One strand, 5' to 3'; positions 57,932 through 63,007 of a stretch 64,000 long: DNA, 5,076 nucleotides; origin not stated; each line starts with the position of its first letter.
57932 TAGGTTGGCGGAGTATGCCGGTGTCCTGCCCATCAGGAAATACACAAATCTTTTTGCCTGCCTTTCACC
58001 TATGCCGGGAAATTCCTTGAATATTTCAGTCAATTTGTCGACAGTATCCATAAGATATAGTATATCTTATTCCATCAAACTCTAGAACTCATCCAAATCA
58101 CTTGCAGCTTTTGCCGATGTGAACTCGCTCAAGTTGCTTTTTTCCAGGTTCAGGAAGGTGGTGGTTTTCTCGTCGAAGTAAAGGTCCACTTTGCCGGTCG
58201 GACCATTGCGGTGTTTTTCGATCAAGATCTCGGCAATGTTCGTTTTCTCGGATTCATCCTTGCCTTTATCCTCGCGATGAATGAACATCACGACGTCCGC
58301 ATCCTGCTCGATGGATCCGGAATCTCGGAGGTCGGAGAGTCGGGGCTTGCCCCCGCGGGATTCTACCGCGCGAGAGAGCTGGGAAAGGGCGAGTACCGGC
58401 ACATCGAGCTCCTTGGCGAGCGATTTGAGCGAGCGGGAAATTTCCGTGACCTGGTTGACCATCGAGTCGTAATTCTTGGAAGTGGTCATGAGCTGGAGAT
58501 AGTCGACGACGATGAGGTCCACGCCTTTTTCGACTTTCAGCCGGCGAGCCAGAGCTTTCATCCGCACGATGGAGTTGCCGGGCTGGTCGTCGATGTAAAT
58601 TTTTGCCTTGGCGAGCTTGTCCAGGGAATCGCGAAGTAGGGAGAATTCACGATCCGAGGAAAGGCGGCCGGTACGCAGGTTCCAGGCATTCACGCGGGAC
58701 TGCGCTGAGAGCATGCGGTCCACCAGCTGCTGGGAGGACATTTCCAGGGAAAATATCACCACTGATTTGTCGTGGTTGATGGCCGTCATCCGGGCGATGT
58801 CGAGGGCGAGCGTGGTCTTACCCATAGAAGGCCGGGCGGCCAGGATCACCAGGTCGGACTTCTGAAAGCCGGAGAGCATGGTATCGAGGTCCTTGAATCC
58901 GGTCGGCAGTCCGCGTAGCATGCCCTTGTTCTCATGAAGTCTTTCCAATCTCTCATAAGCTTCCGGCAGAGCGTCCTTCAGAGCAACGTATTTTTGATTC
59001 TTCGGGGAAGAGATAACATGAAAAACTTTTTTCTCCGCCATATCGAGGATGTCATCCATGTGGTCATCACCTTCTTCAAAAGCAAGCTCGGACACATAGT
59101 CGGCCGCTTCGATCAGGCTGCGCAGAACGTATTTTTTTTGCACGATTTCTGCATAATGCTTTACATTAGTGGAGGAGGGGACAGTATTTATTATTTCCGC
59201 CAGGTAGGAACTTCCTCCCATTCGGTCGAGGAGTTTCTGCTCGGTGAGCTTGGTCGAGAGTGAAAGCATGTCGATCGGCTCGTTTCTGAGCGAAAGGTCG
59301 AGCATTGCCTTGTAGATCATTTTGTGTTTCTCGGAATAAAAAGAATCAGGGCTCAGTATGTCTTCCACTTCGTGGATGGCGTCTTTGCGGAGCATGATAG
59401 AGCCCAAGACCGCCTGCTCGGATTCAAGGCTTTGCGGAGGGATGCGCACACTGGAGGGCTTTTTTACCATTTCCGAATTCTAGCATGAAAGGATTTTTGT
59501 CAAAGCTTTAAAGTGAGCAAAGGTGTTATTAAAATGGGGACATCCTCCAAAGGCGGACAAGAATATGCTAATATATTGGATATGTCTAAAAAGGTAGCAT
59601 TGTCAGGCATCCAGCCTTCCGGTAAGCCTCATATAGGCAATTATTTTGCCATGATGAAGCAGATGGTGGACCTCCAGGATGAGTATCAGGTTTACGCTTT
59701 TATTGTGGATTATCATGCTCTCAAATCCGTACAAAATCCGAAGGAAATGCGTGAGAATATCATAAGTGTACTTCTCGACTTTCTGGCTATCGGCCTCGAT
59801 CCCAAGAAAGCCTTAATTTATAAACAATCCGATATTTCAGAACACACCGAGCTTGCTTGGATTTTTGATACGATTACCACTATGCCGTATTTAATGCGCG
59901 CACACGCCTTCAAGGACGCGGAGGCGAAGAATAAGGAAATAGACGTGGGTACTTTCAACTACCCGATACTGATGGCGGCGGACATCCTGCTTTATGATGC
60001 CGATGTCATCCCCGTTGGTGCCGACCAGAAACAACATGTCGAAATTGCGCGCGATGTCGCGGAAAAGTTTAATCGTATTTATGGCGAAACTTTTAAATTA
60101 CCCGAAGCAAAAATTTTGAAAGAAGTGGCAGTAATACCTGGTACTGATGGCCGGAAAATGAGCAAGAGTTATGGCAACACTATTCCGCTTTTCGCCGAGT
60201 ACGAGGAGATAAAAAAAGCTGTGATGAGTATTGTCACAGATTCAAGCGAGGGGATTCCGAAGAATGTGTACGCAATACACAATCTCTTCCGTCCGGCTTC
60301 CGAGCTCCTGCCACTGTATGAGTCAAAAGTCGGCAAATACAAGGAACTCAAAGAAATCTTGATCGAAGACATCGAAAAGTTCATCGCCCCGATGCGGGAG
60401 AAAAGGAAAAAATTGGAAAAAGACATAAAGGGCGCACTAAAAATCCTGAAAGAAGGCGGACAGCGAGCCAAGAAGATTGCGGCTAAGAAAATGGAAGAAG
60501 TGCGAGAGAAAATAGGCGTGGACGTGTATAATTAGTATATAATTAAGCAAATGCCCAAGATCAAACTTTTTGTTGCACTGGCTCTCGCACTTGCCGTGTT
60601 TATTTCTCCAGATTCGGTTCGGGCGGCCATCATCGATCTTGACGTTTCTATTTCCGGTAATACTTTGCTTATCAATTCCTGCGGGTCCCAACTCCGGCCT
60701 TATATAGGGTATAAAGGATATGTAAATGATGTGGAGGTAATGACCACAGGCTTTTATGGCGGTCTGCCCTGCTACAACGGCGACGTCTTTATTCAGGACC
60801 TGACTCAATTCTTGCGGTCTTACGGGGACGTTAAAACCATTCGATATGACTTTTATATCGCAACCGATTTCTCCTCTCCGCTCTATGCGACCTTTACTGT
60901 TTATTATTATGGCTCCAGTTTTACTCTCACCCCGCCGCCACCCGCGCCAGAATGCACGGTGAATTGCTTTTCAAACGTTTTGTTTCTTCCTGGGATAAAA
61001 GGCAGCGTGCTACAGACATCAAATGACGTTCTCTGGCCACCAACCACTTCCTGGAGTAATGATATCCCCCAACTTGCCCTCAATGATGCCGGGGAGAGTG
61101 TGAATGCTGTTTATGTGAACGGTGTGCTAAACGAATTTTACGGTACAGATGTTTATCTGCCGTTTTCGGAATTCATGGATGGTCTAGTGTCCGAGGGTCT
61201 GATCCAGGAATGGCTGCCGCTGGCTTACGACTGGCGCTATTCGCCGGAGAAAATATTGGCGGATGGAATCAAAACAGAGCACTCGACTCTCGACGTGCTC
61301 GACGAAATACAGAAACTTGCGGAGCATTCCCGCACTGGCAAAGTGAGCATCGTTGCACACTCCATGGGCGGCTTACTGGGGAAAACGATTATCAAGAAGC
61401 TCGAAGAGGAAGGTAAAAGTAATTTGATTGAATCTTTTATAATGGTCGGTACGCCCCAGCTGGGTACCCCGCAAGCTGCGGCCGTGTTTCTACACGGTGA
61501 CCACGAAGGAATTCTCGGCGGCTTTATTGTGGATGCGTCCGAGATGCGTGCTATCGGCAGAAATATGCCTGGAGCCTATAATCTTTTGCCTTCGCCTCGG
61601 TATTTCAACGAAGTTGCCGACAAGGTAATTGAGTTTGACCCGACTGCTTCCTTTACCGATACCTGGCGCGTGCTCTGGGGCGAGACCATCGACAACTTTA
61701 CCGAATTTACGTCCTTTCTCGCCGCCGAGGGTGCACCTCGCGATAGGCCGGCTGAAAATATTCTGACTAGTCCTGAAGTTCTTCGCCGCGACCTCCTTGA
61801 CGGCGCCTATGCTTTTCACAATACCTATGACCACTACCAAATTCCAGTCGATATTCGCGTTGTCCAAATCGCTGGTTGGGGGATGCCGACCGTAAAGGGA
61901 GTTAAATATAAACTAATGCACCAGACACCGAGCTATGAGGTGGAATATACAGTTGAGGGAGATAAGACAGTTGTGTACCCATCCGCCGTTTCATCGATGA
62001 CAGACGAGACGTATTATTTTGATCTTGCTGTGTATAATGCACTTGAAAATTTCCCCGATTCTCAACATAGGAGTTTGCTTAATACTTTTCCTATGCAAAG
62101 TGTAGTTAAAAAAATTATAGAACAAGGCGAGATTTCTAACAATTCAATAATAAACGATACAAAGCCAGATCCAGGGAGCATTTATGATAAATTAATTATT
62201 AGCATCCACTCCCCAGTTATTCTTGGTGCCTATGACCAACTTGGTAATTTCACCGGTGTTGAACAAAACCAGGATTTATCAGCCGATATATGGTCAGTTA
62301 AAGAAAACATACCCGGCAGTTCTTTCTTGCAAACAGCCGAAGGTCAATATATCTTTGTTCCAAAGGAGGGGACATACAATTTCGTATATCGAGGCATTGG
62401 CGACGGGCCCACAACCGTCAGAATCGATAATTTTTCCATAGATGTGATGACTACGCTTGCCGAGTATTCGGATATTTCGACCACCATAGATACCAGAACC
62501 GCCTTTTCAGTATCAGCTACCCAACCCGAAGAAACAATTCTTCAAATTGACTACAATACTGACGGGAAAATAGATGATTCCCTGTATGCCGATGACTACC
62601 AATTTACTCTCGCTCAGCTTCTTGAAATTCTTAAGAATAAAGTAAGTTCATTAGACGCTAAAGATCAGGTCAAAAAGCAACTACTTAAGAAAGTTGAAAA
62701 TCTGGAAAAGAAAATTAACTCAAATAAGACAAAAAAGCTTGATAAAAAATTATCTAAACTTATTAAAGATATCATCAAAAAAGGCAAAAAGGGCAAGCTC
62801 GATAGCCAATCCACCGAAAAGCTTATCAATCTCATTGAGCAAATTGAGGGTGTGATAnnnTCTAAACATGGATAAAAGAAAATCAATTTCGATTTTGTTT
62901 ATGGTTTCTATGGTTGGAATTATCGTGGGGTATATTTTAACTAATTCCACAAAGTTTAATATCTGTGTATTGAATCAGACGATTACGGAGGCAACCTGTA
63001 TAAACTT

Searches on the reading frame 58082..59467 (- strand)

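Call 47: search_protein_families(library=pfam, proteins=[window:58082-59467:-], max_evalue=0.0001)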
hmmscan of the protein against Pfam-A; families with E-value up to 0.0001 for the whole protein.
window:58082-59467:- (461 aa): 4 families
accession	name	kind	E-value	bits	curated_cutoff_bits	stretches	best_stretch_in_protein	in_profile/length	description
PF03796.21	DnaB_C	-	2.2e-101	339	27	1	186-439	1-254/255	DnaB-like helicase C terminal domain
PF00772.26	DnaB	-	2.9e-36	124.1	23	1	10-110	2-102/103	DnaB-like helicase N terminal domain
PF13481.12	AAA_25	-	1.5e-12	48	27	1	197-364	25-190/195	AAA domain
PF06745.19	ATPase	-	9.1e-06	25.6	26.6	1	188-349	2-153/231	KaiC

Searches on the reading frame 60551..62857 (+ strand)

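Call 47: search_protein_families(library=pfam, proteins=[window:60551-62857:+], max_evalue=0.0001)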
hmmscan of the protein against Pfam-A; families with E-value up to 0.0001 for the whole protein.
window:60551-62857:+ (769 aa): 2 families
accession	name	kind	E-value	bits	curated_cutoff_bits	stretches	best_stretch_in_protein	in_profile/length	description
PF02450.21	LCAT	-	2.3e-17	63.7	21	1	202-351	66-204/392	Lecithin:cholesterol acyltransferase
PF05057.20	DUF676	-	5e-06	26.6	20.3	1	248-311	61-133/217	Putative serine esterase (DUF676)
